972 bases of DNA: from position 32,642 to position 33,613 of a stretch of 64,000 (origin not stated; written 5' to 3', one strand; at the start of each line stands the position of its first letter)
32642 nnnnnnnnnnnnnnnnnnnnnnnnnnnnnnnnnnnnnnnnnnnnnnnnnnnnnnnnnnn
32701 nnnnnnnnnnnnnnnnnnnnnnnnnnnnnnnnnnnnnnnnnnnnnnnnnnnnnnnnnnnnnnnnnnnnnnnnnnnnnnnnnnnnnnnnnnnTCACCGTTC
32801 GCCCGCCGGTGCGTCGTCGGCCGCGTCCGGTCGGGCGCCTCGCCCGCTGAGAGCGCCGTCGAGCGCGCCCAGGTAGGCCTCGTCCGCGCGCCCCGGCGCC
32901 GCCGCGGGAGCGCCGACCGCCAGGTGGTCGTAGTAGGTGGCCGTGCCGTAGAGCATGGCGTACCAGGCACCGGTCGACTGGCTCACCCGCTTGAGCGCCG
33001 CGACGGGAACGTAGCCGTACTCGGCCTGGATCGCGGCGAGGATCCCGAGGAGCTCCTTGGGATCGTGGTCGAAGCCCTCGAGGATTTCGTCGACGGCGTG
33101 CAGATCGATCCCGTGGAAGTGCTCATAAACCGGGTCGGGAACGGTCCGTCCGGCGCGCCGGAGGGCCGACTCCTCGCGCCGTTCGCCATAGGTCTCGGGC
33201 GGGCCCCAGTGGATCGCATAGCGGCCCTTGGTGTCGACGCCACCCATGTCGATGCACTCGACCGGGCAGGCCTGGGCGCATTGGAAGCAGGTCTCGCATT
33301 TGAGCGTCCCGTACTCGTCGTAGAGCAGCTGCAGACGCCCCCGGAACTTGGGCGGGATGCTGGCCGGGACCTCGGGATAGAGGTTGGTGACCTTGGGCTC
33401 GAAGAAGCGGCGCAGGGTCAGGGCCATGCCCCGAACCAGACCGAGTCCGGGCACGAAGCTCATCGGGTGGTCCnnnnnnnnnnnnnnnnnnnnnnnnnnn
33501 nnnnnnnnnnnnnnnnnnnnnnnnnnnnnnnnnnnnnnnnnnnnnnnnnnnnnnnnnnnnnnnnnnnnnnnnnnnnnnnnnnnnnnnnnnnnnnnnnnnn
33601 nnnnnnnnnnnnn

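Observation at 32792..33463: NuoI is split: its N-terminal half, with one Fe-S motif, is fused to a cysteine-less NuoE-like domain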

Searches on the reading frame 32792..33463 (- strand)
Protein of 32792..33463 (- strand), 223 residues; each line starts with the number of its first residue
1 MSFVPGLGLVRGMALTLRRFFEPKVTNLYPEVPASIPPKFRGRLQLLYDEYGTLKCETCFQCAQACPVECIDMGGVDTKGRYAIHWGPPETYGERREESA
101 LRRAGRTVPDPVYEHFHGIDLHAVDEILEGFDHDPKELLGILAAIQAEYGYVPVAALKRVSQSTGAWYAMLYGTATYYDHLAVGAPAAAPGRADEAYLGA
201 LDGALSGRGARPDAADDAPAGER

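Call 3: search_protein_families(library=pfam, proteins=[window:32792-33463:-], max_evalue=0.01)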
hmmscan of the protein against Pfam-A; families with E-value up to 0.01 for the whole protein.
window:32792-33463:- (223 aa): 4 families
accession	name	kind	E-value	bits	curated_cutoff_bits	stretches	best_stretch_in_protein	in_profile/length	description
PF01257.25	2Fe-2S_thioredx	-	5.7e-07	29.9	24.8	1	125-181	2-58/145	Thioredoxin-like [2Fe-2S] ferredoxin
PF12838.12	Fer4_7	-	0.0021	18.9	27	1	55-80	1-27/52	4Fe-4S dicluster domain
PF13237.11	Fer4_10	-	0.0061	16.9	25.5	0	50-67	36-53/53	4Fe-4S dicluster domain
PF13484.11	Fer4_16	-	0.0077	17.4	30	0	55-74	1-20/66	4Fe-4S double cluster binding domain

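Call 4: search_protein_families(library=ncbifam, proteins=[window:32792-33463:-], max_evalue=0.01)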
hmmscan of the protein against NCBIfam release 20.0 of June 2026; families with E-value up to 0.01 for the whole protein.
window:32792-33463:- (223 aa): 21 families
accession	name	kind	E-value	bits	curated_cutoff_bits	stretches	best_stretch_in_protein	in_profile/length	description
NF004536.0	PRK05888.1-1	equivalog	7.6e-16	57.9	212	1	9-80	13-85/180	NADH-quinone oxidoreductase subunit NuoI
TIGR01971.1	NuoI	subfamily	1.7e-13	50.2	113.05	1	12-78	1-66/121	NADH-quinone oxidoreductase, chain I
NF004540.0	PRK05888.2-1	equivalog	3.5e-13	49.3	215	1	8-76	3-66/139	NADH-quinone oxidoreductase subunit NuoI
NF004537.0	PRK05888.1-3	equivalog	2.6e-11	43.4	163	1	9-83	23-99/204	NADH-quinone oxidoreductase subunit NuoI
NF004538.0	PRK05888.1-4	equivalog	3.4e-09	36.5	135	1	9-73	16-80/162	NADH-quinone oxidoreductase subunit NuoI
NF004539.0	PRK05888.1-5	equivalog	1.9e-08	34.1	225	1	9-73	16-80/162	NADH-quinone oxidoreductase subunit NuoI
NF004544.0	PRK05888.2-6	equivalog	4.4e-07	29.7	457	1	6-73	31-99/220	NADH-quinone oxidoreductase subunit NuoI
NF004638.0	PRK05988.1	equivalog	1.1e-06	28.5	198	1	121-181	11-71/159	formate dehydrogenase subunit gamma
NF004545.0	PRK05888.3-1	equivalog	2e-06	27.6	229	1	4-78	21-90/154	NADH-quinone oxidoreductase subunit NuoI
NF040612.1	F420_dehyd_FpoI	exception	4.1e-06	26.7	180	1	13-72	6-60/135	F420H2 dehydrogenase subunit FpoI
NF006221.0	PRK08348.1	subfamily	1.2e-05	25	124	1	15-72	9-62/136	NADH-plastoquinone oxidoreductase subunit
NF004541.0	PRK05888.2-2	equivalog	2.4e-05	24.2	217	1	12-80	23-87/168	NADH-quinone oxidoreductase subunit NuoI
NF009053.0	PRK12387.1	subfamily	4.8e-05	23.2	204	1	24-80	13-64/180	formate hydrogenlyase complex iron-sulfur subunit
NF005722.0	PRK07539.1-2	equivalog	6.6e-05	23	141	1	124-181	13-70/157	NADH-quinone oxidoreductase subunit NuoE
TIGR02486.1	RDH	subfamily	0.0012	18.7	160.35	1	56-76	207-227/314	reductive dehalogenase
NF004543.0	PRK05888.2-5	equivalog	0.0023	17.4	243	1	15-92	25-97/217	NADH-quinone oxidoreductase subunit NuoI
NF004542.0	PRK05888.2-3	equivalog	0.0039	16.7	248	1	9-81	36-111/203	NADH-quinone oxidoreductase subunit NuoI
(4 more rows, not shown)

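Call 5: find_homologous_proteins(query=window:32792-33463:-, max_evalue=0.001)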
Query window:32792-33463:- (223 aa): 2879 proteins with E <= 0.001 among 5713 candidates; the best 120 are listed.
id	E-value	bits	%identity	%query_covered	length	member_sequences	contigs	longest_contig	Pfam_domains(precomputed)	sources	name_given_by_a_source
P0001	3.5e-149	513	100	100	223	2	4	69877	PF01257.26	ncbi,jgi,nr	ncbi:MAG: NADH-quinone oxidoreductase subunit [Chloroflexota bacterium]|jgi:ferredoxin|nr:NADH-quino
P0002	9.8e-130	449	87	100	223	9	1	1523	PF01257.26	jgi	jgi:ferredoxin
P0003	1.3e-128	445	92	95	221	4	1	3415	PF01257.26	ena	-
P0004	3.2e-128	444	90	96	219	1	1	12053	PF01257.26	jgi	jgi:ferredoxin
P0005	6.4e-128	443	91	94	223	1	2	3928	PF01257.26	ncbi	ncbi:MAG: NAD(P)H-dependent oxidoreductase subunit E [Candidatus Limnocylindrales bacterium]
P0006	1.0e-127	442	90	96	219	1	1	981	PF01257.26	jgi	jgi:ferredoxin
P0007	3.7e-127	441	89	96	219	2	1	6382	PF01257.26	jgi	jgi:ferredoxin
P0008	1.5e-126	439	89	96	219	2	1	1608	PF01257.26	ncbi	-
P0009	2.6e-125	435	88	96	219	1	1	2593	PF01257.26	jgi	jgi:ferredoxin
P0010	2.1e-123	428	87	96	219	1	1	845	PF01257.26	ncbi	-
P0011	1.7e-117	409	85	93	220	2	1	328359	PF01257.26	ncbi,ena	-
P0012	1.1e-116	406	83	95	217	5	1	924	PF01257.26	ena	-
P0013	5.4e-116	404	82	96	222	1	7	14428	PF01257.26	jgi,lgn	jgi:hypothetical protein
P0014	6.1e-116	404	79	97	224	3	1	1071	PF01257.26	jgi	jgi:ferredoxin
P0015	1.6e-115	403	80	98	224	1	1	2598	PF01257.26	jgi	jgi:ferredoxin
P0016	4.6e-115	401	80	92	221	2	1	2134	PF01257.26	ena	-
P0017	5.8e-114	397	82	93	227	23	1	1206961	PF01257.26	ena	-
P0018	1.8e-112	393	79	96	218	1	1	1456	PF01257.26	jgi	jgi:ferredoxin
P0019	2.3e-112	392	79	94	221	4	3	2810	PF01257.26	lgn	-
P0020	3.3e-112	392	79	91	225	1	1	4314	PF01257.26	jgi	jgi:ferredoxin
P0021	1.4e-110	386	77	98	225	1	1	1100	PF01257.26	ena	-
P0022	1.5e-110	386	75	99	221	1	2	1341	PF01257.26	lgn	-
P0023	5.9e-110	384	79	93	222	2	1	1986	PF01257.26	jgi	jgi:ferredoxin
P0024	1.4e-109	383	76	99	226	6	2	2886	PF01257.26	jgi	jgi:hypothetical protein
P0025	5.7e-109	381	74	100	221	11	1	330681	PF01257.26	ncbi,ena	-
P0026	1.2e-108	380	78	94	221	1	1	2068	PF01257.26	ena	-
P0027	1.4e-108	380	79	94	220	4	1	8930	PF01257.26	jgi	jgi:ferredoxin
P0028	1.9e-108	379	75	99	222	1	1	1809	PF01257.26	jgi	jgi:ferredoxin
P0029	4.3e-107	375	74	96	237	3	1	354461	PF01257.26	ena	-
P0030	8.4e-106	371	74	99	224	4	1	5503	PF01257.26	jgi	jgi:ferredoxin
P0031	1.2e-103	364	74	98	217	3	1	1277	PF01257.26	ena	-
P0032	2.0e-103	363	75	96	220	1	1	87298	PF01257.26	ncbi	-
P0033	2.8e-102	359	72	100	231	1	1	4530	PF01257.26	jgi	jgi:ferredoxin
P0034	1.2e-101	357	71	93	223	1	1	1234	PF01257.26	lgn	-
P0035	1.9e-101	356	73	96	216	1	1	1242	PF01257.26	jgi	jgi:NAD-dependent dihydropyrimidine dehydrogenase PreA subunit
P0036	2.7e-101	356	72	100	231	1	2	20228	PF01257.26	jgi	jgi:ferredoxin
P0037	5.3e-101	355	71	94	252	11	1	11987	PF01257.26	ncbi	-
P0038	3.3e-100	352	72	93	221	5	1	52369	PF01257.26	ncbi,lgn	-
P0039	5.7e-100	352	78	82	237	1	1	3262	PF01257.26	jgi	jgi:ferredoxin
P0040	5.8e-100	352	71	95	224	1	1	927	PF01257.26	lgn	-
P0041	7.6e-100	351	73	91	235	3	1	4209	PF01257.26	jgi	jgi:ferredoxin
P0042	9.3e-100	351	78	83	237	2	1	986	PF01257.26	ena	-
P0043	9.6e-100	351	71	93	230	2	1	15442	PF01257.26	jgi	jgi:ferredoxin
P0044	1.0e-99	351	71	95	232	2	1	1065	PF01257.26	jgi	-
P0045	1.2e-99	351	71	96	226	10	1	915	PF01257.26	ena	-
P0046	1.8e-99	350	71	93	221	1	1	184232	PF01257.26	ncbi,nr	ncbi:MAG: NAD(P)H-dependent oxidoreductase subunit E [Chloroflexi bacterium]|nr:NAD(P)H-dependent ox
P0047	2.0e-99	350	69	98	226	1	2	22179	PF01257.26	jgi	-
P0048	2.1e-99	350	77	86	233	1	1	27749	PF01257.26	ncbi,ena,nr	ncbi:MAG TPA: NAD(P)H-dependent oxidoreductase subunit E [Candidatus Limnocylindrales bacterium]|nr:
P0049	2.3e-99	350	73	93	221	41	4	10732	PF01257.26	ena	-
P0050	3.3e-99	349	72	91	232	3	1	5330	PF01257.26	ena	-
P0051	4.5e-99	349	74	87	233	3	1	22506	PF01257.26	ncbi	-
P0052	5.3e-99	348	76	87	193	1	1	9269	PF01257.26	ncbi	ncbi:MAG: NAD(P)H-dependent oxidoreductase subunit E, partial [Candidatus Limnocylindrales bacterium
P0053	6.3e-99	348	71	93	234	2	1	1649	PF01257.26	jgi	jgi:ferredoxin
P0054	6.6e-99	348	72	93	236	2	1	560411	PF01257.26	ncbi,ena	-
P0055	7.9e-99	348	70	94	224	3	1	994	PF01257.26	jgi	jgi:ferredoxin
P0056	1.0e-98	348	70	96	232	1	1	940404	PF01257.26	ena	-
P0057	1.0e-98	348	72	93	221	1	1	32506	PF01257.26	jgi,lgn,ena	-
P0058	1.2e-98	347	71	96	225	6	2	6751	PF01257.26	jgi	jgi:ferredoxin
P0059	1.3e-98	347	76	83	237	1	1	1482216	PF01257.26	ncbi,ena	-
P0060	1.9e-98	347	70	96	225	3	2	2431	PF01257.26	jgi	jgi:hypothetical protein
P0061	2.1e-98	347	72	94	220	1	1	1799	PF01257.26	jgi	jgi:ferredoxin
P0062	2.1e-98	347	76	87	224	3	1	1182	PF01257.26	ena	-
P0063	2.2e-98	346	69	98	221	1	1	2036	PF01257.26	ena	-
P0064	2.3e-98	346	75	86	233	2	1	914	PF01257.26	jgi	-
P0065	2.4e-98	346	70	94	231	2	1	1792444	PF01257.26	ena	-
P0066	2.5e-98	346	69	95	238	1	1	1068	PF01257.26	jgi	-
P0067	2.6e-98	346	70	93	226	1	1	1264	PF01257.26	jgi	jgi:ferredoxin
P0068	2.6e-98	346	70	98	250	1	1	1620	PF01257.26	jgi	jgi:hypothetical protein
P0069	2.7e-98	346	70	93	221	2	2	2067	PF01257.26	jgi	jgi:ferredoxin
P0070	3.4e-98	346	71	91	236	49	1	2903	PF01257.26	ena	-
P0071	3.7e-98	346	71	96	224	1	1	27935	PF01257.26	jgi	jgi:ferredoxin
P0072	4.0e-98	346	70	99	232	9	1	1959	PF01257.26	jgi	jgi:ferredoxin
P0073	4.0e-98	346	75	83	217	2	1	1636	PF01257.26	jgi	jgi:ferredoxin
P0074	4.5e-98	345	68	96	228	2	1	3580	PF01257.26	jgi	jgi:ferredoxin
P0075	4.8e-98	345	76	84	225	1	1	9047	PF01257.26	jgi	jgi:hypothetical protein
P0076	4.9e-98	345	70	92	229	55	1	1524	PF01257.26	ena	-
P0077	5.1e-98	345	70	93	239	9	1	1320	PF01257.26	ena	-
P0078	5.5e-98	345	69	93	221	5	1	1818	PF01257.26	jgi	jgi:ferredoxin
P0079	5.6e-98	345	71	91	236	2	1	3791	PF01257.26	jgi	jgi:ferredoxin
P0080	6.1e-98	345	70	96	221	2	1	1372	PF01257.26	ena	-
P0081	6.3e-98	345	72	91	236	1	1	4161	PF01257.26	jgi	jgi:hypothetical protein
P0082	7.0e-98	345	66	98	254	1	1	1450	PF01257.26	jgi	jgi:ferredoxin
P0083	8.4e-98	345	71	93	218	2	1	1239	PF01257.26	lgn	-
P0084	8.8e-98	344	70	92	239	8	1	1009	PF01257.26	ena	-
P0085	9.5e-98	344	70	93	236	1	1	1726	PF01257.26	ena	-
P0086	1.1e-97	344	70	96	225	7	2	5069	PF01257.26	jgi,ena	-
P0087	1.1e-97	344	71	89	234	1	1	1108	PF01257.26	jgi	jgi:ferredoxin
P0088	1.2e-97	344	70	97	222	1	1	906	PF01257.26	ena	-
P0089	1.2e-97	344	69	97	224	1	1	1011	PF01257.26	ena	-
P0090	1.4e-97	344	67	95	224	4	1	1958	PF01257.26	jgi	jgi:ferredoxin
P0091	1.6e-97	344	72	97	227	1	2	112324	PF01257.26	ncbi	-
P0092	1.7e-97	344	71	96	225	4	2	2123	PF01257.26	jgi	jgi:ferredoxin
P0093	1.8e-97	343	71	92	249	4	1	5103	PF01257.26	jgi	-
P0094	1.9e-97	343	70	91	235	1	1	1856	PF01257.26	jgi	jgi:ferredoxin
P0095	2.0e-97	343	77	85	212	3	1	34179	PF01257.26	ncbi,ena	-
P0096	2.0e-97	343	70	93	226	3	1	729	PF01257.26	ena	-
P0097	2.0e-97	343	73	92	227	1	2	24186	PF01257.26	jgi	jgi:hypothetical protein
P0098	2.1e-97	343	68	100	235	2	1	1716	PF01257.26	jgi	jgi:ferredoxin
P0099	2.3e-97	343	69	96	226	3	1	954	PF01257.26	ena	-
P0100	2.3e-97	343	69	95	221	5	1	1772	PF01257.26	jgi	-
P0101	2.5e-97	343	70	93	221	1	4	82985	PF01257.26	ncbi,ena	-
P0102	2.8e-97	343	69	95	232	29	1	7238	PF01257.26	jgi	jgi:ferredoxin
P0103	2.8e-97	343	71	92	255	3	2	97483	PF01257.26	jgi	jgi:hypothetical protein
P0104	3.0e-97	343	70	91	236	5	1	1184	PF01257.26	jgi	jgi:ferredoxin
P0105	3.1e-97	343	69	96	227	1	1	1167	PF01257.26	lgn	-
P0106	3.2e-97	343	70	96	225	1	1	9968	PF01257.26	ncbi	-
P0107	4.4e-97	342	71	93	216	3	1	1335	PF01257.26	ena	-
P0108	5.7e-97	342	70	91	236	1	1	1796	PF01257.26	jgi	jgi:ferredoxin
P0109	6.1e-97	342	69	93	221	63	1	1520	PF01257.26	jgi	jgi:ferredoxin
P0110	6.1e-97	342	70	93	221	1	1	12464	PF01257.26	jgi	jgi:ferredoxin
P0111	6.3e-97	342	75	84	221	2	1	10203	PF01257.26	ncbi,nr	ncbi:MAG: 4Fe-4S ferredoxin-type protein [Chloroflexi bacterium]|nr:4Fe-4S ferredoxin-type protein [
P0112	6.4e-97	342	72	95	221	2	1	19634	PF01257.26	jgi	jgi:hypothetical protein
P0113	7.0e-97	342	69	98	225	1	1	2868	PF01257.26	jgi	jgi:hypothetical protein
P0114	7.0e-97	342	70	91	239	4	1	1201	PF01257.26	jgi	-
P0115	7.1e-97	341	71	93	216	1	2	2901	PF01257.26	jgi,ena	-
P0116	7.2e-97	341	70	95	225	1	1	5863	PF01257.26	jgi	jgi:ferredoxin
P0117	7.3e-97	341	69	99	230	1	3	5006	PF01257.26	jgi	-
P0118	7.6e-97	341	70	96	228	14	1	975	PF01257.26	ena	-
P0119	8.3e-97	341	69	96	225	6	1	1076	PF01257.26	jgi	jgi:ferredoxin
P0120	8.6e-97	341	69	98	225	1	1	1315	PF01257.26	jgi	jgi:ferredoxin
